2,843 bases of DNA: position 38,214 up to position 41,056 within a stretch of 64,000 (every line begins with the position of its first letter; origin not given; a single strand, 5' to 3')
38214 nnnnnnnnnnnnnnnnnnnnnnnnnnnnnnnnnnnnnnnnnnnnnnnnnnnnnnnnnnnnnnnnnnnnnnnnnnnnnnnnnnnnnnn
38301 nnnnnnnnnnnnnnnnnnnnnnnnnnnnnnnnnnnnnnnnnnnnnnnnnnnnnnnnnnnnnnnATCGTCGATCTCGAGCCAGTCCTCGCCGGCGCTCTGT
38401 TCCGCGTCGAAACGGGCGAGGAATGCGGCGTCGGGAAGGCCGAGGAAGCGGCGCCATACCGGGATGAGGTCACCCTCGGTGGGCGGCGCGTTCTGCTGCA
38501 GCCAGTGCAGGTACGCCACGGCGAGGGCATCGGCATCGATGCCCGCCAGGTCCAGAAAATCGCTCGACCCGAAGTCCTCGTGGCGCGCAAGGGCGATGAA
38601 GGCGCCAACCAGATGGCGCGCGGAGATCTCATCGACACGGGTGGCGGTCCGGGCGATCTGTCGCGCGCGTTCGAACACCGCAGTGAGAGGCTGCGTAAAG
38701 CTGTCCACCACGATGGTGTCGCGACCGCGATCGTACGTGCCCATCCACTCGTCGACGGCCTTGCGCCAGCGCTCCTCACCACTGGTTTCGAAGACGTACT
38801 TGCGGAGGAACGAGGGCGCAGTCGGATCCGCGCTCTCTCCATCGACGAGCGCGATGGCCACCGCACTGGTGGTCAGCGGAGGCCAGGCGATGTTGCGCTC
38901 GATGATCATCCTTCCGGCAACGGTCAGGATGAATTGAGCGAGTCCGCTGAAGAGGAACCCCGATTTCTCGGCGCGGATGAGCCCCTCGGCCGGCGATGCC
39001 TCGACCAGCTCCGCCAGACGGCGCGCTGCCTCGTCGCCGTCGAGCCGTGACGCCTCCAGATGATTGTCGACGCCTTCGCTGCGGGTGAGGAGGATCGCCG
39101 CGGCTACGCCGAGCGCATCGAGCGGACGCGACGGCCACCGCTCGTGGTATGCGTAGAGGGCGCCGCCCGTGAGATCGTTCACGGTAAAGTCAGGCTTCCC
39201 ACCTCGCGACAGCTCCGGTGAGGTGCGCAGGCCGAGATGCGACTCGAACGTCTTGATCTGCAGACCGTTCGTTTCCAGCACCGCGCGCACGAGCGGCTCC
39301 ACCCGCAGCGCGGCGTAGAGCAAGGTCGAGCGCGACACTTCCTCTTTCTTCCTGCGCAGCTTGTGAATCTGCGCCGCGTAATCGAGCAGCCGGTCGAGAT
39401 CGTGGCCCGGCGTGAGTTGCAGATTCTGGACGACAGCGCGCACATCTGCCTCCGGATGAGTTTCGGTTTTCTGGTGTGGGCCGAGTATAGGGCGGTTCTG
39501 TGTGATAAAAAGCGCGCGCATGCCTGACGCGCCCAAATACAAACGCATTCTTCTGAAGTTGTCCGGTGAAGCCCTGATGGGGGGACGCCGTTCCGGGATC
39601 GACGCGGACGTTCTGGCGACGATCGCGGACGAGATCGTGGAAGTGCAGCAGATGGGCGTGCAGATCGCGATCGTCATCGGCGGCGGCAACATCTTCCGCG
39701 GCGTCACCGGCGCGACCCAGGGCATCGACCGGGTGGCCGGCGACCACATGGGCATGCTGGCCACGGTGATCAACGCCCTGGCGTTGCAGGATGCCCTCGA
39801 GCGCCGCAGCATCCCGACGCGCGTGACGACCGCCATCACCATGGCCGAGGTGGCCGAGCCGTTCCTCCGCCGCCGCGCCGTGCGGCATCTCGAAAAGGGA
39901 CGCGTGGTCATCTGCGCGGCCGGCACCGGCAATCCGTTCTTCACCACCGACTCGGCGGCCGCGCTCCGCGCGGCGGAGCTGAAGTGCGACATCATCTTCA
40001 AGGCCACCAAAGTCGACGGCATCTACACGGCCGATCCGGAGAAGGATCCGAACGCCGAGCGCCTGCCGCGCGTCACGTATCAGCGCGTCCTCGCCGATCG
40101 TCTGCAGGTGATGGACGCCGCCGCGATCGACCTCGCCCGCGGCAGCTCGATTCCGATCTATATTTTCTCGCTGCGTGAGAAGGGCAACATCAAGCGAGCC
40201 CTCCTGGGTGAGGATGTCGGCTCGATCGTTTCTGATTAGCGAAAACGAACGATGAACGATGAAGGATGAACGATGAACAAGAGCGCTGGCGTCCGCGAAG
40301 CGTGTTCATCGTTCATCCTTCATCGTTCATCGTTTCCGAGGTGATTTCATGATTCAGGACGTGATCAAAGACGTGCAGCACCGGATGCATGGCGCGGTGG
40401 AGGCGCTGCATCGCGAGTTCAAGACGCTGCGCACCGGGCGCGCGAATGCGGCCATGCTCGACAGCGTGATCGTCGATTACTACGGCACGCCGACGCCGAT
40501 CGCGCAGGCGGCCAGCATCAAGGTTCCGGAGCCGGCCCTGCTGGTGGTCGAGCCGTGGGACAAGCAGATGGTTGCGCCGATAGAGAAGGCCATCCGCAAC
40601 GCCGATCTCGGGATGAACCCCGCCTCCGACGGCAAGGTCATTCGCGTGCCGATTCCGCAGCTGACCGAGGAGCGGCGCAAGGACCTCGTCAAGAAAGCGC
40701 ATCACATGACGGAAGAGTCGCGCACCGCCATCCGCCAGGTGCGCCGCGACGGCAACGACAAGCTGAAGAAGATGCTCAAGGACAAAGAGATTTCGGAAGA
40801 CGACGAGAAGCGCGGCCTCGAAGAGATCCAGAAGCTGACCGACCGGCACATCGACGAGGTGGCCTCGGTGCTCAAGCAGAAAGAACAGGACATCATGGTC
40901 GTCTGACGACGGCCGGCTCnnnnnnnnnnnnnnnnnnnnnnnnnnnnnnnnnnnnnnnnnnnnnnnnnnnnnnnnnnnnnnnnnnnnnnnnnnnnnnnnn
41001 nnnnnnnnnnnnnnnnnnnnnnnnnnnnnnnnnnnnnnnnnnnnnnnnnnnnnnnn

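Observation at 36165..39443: KAP-family NTPase with Clp-N-like N-terminal repeats inserted antisense into the conserved rpsB-tsf-pyrH-frr locus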

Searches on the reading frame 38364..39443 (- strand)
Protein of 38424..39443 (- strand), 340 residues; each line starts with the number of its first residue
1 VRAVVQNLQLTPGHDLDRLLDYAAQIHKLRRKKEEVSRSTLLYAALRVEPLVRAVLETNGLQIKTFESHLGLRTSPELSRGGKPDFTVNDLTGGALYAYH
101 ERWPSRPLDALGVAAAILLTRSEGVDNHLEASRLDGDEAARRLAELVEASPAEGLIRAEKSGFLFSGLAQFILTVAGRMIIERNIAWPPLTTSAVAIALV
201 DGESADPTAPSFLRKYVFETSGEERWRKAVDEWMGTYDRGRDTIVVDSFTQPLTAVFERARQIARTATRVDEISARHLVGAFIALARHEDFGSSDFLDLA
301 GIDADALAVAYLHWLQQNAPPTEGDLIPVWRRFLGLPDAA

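Call 26: search_protein_families(library=pfam, alignment_id=A1, max_evalue=0.1)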
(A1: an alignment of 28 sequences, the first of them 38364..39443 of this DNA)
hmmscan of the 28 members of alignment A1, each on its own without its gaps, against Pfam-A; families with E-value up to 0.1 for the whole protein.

A. member 1, window:38364-39443:- (360 aa): 0 families

B. families by the number of members that match (of 28 scanned): 26 families (the first 25 are shown)
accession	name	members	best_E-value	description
PF07693.20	KAP_NTPase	27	2e-33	KAP family P-loop domain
PF13401.12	AAA_22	21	2e-05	AAA domain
PF13191.12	AAA_16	11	0.0099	AAA ATPase domain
PF10923.14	BrxC_BrxD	4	0.0024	BREX system ATP-binding protein BrxC/D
PF09762.14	CCDC93_CC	3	0.016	CCDC93 coiled-coil domain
PF02861.25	Clp_N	2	0.0014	Clp amino terminal domain, pathogenicity island component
PF13676.11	TIR_2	2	0.002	TIR domain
PF01608.23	I_LWEQ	2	0.012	I/LWEQ domain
PF00005.33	ABC_tran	2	0.015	ABC transporter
PF04108.17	ATG17_like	2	0.016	Autophagy protein ATG17-like domain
PF08614.16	ATG16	1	0.0061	Autophagy protein 16 (ATG16)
PF07200.18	Mod_r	1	0.014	Modifier of rudimentary (Mod(r)) protein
PF03245.18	Phage_lysis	1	0.016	Bacteriophage Rz lysis protein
PF02601.20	Exonuc_VII_L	1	0.022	Exonuclease VII, large subunit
PF05055.17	DUF677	1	0.023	Protein of unknown function (DUF677)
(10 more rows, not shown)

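Call 29: predict_structure(alignment_id=A1)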
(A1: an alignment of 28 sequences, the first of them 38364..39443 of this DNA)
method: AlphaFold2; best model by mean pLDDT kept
length: 360 residues; sequences in the alignment: 28
mean_pLDDT: 89.9   pTM: 0.88
mean pLDDT of the five models: 89.9, 89.5, 88.8, 88.0, 87.5
residues with pLDDT >= 90: 274; 70-90: 58; 50-70: 17; < 50: 11
segments of 3 or more residues with pLDDT < 50: 355-360
pLDDT, mean of each block of 10 residues (from residue 1): 94 93 93 87 95 96 95 84 83 97 95 98 96 97 96 88 96 95 88 95 91 97 97 90 81 96 94 97 87 89 96 92 83 85 52 47
secondary structure, 60 per line:
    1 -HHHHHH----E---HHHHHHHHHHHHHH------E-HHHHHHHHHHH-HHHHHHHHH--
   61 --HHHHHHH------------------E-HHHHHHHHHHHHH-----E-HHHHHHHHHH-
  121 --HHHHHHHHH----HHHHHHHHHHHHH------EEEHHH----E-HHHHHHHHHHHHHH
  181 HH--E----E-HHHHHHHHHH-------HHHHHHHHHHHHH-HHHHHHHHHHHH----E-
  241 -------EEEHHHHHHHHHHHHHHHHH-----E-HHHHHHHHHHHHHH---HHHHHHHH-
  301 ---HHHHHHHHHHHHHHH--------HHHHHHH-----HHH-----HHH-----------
elements in order: H2-7 H16-29 H38-48 H50-58 H63-69 H90-102 H110-119 H123-131 H136-148 E155-157 H167-182 H192-201 H209-221 H223-234 E248-250 H251-267 H275-288 H292-299 H304-318 H327-333

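Call 32: fold_search(model_id=the predicted structure, library=pdb)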
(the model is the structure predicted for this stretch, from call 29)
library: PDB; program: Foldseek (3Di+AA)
matches with E <= 10: 204; with E <= 0.001: 0
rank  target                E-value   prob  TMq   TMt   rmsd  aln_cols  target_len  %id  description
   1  6azy                  1.2e-03  1.00  0.33  0.15   4.2       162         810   20  Crystal structure of Hsp104 R328M/R757M mutant from Calcarisporiella thermophila (released 2018-10-03)
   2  2k77_MODEL_1_A        2.4e-03  1.00  0.34  0.75   3.0       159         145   21  NMR solution structure of the Bacillus subtilis ClpC N-domain (released 2009-04-28)
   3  9a66_A                2.8e-03  1.00  0.33  0.16   3.5       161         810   19  Integrative model of CLPC-CLPP by crosslinking MS and deep learning (released 2024-09-18)
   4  2y1r_A                3.2e-03  1.00  0.32  0.75   3.4       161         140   18  Structure of MecA121 & ClpC N-domain complex (released 2011-03-16)
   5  5hbn                  3.7e-03  1.00  0.35  0.79   3.0       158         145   18  ClpC N-terminal domain with bound phospho-arginine (released 2016-10-12)
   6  2y1r_D                3.7e-03  1.00  0.32  0.75   3.2       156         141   17  Structure of MecA121 & ClpC N-domain complex (released 2011-03-16)
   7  6cn8_A                4.1e-03  1.00  0.33  0.70   3.3       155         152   17  High-resolution structure of ClpC1-NTD binding to Rufomycin-I (released 2019-06-05)
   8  6pbs_B                4.1e-03  1.00  0.32  0.70   3.9       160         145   17  Structure of ClpC1-NTD in complex with Ecumicin (released 2020-05-13)
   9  2y1r_B                4.3e-03  1.00  0.32  0.75   3.4       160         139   18  Structure of MecA121 & ClpC N-domain complex (released 2011-03-16)
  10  1khy_C                6.3e-03  1.00  0.32  0.75   3.4       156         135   13  The Crystal Structure of ClpB N Terminal Domain, Implication to the Peptide Binding Function of ClpB (released 2002-12-04)
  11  8ibp_A                7.0e-03  1.00  0.33  0.74   3.3       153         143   16  Crystal structure of Mycobacterium tuberculosis R21K ClpC1 N-terminal domain in complex with Lassomycin (released 2023-09-20)
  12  3wdd_A                7.3e-03  1.00  0.32  0.71   3.4       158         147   18  Mutant N-terminal domain of Mycobacterium tuberculosis ClpC1, F2Y, bound to Cyclomarin A (released 2013-09-18)
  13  3zrj_B                7.3e-03  1.00  0.30  0.58   4.5       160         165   19  Complex of ClpV N-domain with VipB peptide (released 2011-07-06)
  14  5u2u_A                8.1e-03  1.00  0.33  0.70   3.6       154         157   18  Crystal structure of the Hsp104 N-terminal domain from Saccharomyces cerevisiae (released 2017-04-19)
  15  2y1r_F                8.1e-03  1.00  0.29  0.68   4.3       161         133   14  Structure of MecA121 & ClpC N-domain complex (released 2011-03-16)
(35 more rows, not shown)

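Call 71: search_protein_representatives(protein=window:38424-39443:-)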
Query: 340 residues. Proteins with E-value up to 0.001 (for the whole library): 35; up to 1e-10: 16; up to 1e-30: 5. The best 35 are listed.
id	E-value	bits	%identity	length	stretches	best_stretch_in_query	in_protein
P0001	8.2e-220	744.9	100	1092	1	1-340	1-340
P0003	8.8e-56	205.9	44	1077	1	1-338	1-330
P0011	4.0e-42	161.0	38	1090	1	1-338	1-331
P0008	1.6e-40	155.8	37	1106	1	4-338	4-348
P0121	1.8e-39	152.3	37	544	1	15-336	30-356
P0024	6.5e-20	88.0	30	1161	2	138-334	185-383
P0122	1.2e-18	83.8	30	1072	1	27-337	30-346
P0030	1.8e-18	83.3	32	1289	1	4-334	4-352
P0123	2.8e-17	79.4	31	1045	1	1-337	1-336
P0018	3.5e-15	72.5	33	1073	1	9-338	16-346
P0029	4.2e-15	72.2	34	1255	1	7-333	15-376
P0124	1.5e-13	67.1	28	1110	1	4-313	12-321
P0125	2.7e-13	66.3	30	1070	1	1-334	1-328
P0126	1.1e-12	64.3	31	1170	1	1-334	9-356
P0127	1.6e-12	63.7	46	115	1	2-100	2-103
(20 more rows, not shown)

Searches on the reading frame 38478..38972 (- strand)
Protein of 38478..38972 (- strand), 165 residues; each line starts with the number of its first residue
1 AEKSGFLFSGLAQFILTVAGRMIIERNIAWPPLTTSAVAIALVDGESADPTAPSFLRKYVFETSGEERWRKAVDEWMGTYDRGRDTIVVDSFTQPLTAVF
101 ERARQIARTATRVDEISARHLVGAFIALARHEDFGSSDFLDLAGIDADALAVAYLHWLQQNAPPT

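Call 38: search_solved_structures(query=A3, max_evalue=10, show_alignments=2)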
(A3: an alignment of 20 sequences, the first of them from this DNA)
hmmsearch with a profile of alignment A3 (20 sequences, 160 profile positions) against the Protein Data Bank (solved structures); distinct sequences matched with E-value up to 10: 17.
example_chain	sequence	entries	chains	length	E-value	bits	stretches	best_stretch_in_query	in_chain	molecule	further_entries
5u2l_A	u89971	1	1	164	1.5e-07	34.9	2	45-147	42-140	Heat shock protein 104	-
5u2u_A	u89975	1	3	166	1.1e-06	32.1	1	3-148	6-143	Heat shock protein 104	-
6dju_A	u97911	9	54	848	1.9e-05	28.1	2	88-147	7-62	Chaperone protein ClpB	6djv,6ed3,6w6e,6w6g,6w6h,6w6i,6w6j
1qvr_A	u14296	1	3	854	6.9e-05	26.3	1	85-146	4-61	ClpB protein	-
1lzw_B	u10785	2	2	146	0.001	22.4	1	96-158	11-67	ATP-dependent clp protease ATP-binding subunit ClpA | ATP dependent clp protease ATP-binding subunit clpA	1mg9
1mbu_A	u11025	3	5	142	0.0011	22.4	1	96-158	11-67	ATP-Dependent clp Protease ATP-Binding Subunit clp A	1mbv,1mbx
1k6k_A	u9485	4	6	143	0.0011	22.3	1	96-158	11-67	ATP-DEPENDENT CLP PROTEASE ATP-BINDING SUBUNIT CLPA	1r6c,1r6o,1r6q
4hh5_A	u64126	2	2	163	0.0043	20.4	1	63-125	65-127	Putative type VI secretion protein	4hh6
9ip0_A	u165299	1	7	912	0.0095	19.3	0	84-124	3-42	Chaperone protein ClpB1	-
8glv_D9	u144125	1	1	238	0.068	16.5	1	14-116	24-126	Inner-arm dynein f/I1 light chain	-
1ksf_X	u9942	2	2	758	0.095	16.1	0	97-158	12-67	ATP-DEPENDENT CLP PROTEASE ATP-BINDING SUBUNIT CLPA | ClpA protein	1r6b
6w1z_A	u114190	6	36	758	0.11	15.8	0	97-158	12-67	ATP-dependent Clp protease ATP-binding subunit ClpA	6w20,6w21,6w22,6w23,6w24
7uiv_A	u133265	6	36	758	0.12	15.7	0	97-158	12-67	ATP-dependent Clp protease ATP-binding subunit ClpA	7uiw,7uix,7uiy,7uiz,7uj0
8qup_A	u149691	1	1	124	0.25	14.7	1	36-104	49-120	Bop1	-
8vea_A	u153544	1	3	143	0.28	14.5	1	4-110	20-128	Designed helical oligomer sg266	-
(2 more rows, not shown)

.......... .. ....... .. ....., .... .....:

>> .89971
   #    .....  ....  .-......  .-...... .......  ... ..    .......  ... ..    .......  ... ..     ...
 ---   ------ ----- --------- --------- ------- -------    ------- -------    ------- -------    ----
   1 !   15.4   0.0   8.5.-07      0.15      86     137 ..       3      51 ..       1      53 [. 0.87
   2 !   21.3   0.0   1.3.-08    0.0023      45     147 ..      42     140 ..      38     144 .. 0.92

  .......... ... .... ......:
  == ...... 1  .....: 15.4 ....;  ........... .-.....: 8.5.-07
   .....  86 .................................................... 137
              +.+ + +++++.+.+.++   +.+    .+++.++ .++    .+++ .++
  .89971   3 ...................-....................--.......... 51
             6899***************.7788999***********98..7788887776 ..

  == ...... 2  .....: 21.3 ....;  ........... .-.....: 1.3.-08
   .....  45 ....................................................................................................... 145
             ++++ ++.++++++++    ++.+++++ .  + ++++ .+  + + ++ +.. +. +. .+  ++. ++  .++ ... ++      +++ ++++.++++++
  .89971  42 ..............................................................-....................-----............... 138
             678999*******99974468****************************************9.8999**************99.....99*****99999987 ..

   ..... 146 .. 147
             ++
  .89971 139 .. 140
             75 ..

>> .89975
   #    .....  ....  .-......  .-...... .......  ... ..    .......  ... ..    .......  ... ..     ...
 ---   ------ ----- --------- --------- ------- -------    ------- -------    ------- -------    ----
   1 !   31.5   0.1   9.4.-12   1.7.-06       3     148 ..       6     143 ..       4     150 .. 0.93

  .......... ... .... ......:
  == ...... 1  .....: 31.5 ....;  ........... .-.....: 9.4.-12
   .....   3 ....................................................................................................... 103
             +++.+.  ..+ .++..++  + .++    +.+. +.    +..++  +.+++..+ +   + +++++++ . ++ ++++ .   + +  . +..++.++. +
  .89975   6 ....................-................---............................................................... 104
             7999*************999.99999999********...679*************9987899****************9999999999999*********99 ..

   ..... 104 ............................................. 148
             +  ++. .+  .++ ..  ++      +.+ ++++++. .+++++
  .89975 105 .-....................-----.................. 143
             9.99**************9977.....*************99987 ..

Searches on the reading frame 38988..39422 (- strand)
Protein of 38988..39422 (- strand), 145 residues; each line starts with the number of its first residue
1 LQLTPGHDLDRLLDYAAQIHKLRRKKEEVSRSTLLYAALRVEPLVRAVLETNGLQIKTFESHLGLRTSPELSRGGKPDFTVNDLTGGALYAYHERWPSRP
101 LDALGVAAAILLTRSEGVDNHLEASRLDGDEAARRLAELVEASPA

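Call 37: search_solved_structures(query=A2, max_evalue=10, show_alignments=1)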
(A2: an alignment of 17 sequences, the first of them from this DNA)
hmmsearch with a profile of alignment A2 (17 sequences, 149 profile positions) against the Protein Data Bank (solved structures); distinct sequences matched with E-value up to 10: 8.
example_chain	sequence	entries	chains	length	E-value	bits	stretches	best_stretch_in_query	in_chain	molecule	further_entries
6oax_C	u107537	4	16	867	0.0083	19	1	3-103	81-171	Hyperactive disaggregase ClpB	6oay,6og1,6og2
6og3_E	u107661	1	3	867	0.0089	18.9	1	3-103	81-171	Hyperactive disaggregase ClpB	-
1khy_A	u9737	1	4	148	0.043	16.7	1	3-57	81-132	CLPB PROTEIN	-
6rn2_A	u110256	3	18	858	0.12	15.3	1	3-103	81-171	Chaperone protein ClpB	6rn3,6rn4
4d2q_A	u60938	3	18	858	0.12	15.2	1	3-103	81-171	CLPB | CHAPERONE PROTEIN CLPB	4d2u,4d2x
6qs4_A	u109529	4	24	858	0.12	15.2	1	3-103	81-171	Chaperone protein ClpB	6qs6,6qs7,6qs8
5ofo_C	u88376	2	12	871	0.13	15.1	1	3-103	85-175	Chaperone protein ClpB,ATP-dependent Clp protease ATP-binding subunit ClpA,Chaperone prote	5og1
8etq_A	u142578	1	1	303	1.9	11.3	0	26-79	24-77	k-cTRP5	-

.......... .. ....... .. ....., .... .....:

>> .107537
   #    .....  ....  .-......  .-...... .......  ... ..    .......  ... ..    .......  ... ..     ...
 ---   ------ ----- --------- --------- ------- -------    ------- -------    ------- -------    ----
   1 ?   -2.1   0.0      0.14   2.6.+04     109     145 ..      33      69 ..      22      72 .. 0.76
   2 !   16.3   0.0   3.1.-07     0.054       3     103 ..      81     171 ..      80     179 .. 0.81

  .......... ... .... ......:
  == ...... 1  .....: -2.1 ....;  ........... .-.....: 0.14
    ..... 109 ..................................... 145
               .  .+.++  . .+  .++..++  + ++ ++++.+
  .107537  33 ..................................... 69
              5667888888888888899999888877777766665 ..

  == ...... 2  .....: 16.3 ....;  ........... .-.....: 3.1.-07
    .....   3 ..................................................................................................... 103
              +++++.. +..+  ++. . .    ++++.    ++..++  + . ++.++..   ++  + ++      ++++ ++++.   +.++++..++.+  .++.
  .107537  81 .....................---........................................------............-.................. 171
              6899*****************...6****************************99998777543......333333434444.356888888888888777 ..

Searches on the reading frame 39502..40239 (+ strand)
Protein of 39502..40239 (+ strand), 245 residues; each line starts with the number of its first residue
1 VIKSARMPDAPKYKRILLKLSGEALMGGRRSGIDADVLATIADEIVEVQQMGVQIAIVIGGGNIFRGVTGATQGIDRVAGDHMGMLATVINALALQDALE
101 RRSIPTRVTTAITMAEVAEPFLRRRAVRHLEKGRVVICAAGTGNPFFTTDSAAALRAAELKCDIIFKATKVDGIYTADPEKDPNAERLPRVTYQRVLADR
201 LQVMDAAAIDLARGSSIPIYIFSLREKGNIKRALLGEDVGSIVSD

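Call 9: search_protein_families(library=ncbifam, proteins=[window:39502-40239:+], max_evalue=0.00001)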
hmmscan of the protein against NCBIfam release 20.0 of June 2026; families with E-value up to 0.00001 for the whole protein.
window:39502-40239:+ (245 aa): 13 families
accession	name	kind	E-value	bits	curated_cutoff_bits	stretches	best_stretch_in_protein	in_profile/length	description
TIGR02075.1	pyrH_bact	equivalog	8.4e-95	316.8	243.9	1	13-243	1-232/233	UMP kinase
TIGR02076.1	pyrH_arch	equivalog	9.7e-27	94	158.05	1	17-243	2-221/222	UMP kinase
NF005154.0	PRK06635.1-2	equivalog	2.9e-09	36.8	376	1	151-226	157-234/407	aspartate kinase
TIGR00656.1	asp_kin_monofn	equivalog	1.5e-08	34.1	402.25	1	149-227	160-241/407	aspartate kinase, monofunctional class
TIGR00657.1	asp_kinases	subfamily_domain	3.3e-08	33.1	208.7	1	149-226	194-274/442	aspartate kinase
TIGR01027.1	proB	equivalog_domain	3.7e-08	32.9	186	0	150-198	146-194/363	glutamate 5-kinase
NF006068.0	PRK08210.1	equivalog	1.3e-07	31.2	474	1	149-223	158-235/405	aspartate kinase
NF005153.0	PRK06635.1-1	equivalog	4.4e-07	29.3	585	1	149-223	154-231/421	aspartate kinase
NF005155.0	PRK06635.1-4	equivalog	1.2e-06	27.9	346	1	150-218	154-225/407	aspartate kinase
NF004938.0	PRK06291.1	equivalog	2.1e-06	26.7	528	1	149-221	213-288/468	aspartate kinase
NF040647.1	IPPK_Arch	equivalog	4.2e-06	26.2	120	0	150-198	155-203/259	isopentenyl phosphate kinase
NF005656.0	PRK07431.1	equivalog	6.6e-06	24.9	657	0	150-222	156-231/587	aspartate kinase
NF006459.0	PRK08841.1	equivalog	7.4e-06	25.2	535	0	152-228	163-237/395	aspartate kinase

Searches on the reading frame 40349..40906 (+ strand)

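Call 9: search_protein_families(library=ncbifam, proteins=[window:40349-40906:+], max_evalue=0.00001)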
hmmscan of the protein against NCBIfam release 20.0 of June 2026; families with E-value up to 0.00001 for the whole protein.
window:40349-40906:+ (185 aa): 1 family
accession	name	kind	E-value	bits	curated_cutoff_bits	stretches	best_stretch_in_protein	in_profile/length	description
TIGR00496.1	frr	equivalog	1.7e-68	229.7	149.1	1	11-185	2-176/176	ribosome recycling factor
